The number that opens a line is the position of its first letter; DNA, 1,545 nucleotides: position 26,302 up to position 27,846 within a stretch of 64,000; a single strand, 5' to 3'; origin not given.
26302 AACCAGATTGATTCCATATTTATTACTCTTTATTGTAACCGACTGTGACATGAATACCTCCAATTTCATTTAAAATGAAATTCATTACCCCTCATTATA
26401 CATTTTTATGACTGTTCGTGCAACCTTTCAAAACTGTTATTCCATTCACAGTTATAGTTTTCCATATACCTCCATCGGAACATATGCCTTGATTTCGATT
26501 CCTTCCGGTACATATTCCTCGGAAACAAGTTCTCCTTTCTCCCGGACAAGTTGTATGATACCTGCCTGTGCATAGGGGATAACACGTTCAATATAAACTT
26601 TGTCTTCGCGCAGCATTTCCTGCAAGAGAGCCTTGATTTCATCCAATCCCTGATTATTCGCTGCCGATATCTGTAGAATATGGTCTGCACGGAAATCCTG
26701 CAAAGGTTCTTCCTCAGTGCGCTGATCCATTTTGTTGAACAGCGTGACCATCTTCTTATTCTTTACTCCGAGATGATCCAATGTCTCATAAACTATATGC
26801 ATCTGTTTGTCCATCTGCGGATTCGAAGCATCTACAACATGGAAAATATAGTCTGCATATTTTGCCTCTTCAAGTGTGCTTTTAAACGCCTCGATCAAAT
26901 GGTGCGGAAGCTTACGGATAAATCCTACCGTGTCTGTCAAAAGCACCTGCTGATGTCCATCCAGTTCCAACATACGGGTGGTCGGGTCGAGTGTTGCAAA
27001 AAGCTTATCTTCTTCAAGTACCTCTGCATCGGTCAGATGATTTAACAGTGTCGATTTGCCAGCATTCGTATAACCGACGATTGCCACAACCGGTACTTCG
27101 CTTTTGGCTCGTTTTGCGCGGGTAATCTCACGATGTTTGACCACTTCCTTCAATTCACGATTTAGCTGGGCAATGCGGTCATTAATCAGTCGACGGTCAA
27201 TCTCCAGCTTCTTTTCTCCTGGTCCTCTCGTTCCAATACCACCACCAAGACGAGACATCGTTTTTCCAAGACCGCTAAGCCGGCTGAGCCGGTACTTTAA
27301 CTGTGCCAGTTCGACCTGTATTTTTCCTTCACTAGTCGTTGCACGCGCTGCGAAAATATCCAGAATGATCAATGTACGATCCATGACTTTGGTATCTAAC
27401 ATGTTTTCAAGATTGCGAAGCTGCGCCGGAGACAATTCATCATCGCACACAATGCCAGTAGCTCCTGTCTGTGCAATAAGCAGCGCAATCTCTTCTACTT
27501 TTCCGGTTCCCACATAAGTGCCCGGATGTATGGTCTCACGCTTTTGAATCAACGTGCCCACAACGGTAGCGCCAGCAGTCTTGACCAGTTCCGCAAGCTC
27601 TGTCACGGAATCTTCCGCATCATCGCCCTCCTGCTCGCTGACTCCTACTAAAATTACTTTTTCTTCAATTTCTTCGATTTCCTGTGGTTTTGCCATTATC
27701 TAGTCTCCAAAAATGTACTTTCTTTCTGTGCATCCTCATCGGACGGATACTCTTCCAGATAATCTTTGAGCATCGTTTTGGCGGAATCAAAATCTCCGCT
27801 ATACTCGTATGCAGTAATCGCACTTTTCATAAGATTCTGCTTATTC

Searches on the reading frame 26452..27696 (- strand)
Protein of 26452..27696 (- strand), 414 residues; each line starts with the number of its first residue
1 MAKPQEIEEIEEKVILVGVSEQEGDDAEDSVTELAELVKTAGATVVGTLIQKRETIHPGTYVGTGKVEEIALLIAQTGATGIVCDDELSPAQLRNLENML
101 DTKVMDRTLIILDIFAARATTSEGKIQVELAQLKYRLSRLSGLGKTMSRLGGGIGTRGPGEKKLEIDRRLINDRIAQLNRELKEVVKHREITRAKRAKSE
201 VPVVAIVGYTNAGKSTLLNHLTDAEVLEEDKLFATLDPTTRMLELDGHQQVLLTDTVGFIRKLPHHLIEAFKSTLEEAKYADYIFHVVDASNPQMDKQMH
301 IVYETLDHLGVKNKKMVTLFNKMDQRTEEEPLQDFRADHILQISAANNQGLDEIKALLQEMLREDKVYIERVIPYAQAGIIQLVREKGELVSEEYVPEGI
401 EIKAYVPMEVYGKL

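Call 83: find_encoding_contigs(protein=window:26452-27696:-, flank=10000, max_places=1)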
Protein window:26452-27696:- (414 aa): 24 contigs read that carry it; 1 place shown.
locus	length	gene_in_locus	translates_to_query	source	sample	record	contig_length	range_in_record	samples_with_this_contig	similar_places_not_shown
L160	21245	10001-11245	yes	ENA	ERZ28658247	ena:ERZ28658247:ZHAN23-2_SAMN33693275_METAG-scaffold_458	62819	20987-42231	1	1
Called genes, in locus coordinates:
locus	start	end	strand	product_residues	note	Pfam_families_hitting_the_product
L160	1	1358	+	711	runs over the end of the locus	-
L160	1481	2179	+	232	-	PF01980:TrmO_N, PF18389:TrmO_C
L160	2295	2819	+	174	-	PF00156:Pribosyltran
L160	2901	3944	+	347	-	PF07451:SpoVAD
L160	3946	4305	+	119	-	PF03862:SpoVAC_SpoVAEB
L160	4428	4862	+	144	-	-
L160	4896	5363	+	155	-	PF01569:PAP2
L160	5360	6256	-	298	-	PF02311:AraC_binding, PF00165:HTH_AraC (weak), PF12833:HTH_18, PF00165:HTH_AraC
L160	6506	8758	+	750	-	PF00343:Phosphorylase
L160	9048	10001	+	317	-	PF12895:ANAPC3 (faint), PF13174:TPR_6 (faint), PF23914:TPR_CcmH_CycH (faint), PF25062:ARM_TT21_N (faint), PF07719:TPR_2 (faint), PF13181:TPR_8 (faint), PF14559:TPR_19 (weak), PF00515:TPR_1 (weak), +6 more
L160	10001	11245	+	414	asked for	PF13167:GTP-bdg_N, PF16360:GTP-bdg_M, PF03193:RsgA_GTPase (faint), PF00350:Dynamin_N (faint), PF01926:MMR_HSR1, PF02421:FeoB_N (weak)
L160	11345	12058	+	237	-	PF05209:MinC_N, PF22642:MinC_N_1, PF03775:MinC_C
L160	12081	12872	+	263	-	PF00142:Fer4_NifH (faint), PF01656:CbiA, PF02374:ArsA_ATPase, PF06564:CBP_BcsQ, PF09140:MipZ, PF10609:ParA, PF13614:AAA_31, PF10609:ParA (weak)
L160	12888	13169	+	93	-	PF03776:MinE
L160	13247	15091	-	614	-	PF00009:GTP_EFTU, PF22042:EF-G_D2, PF03144:GTP_EFTU_D2, PF00679:EFG_C, PF21018:BipA_C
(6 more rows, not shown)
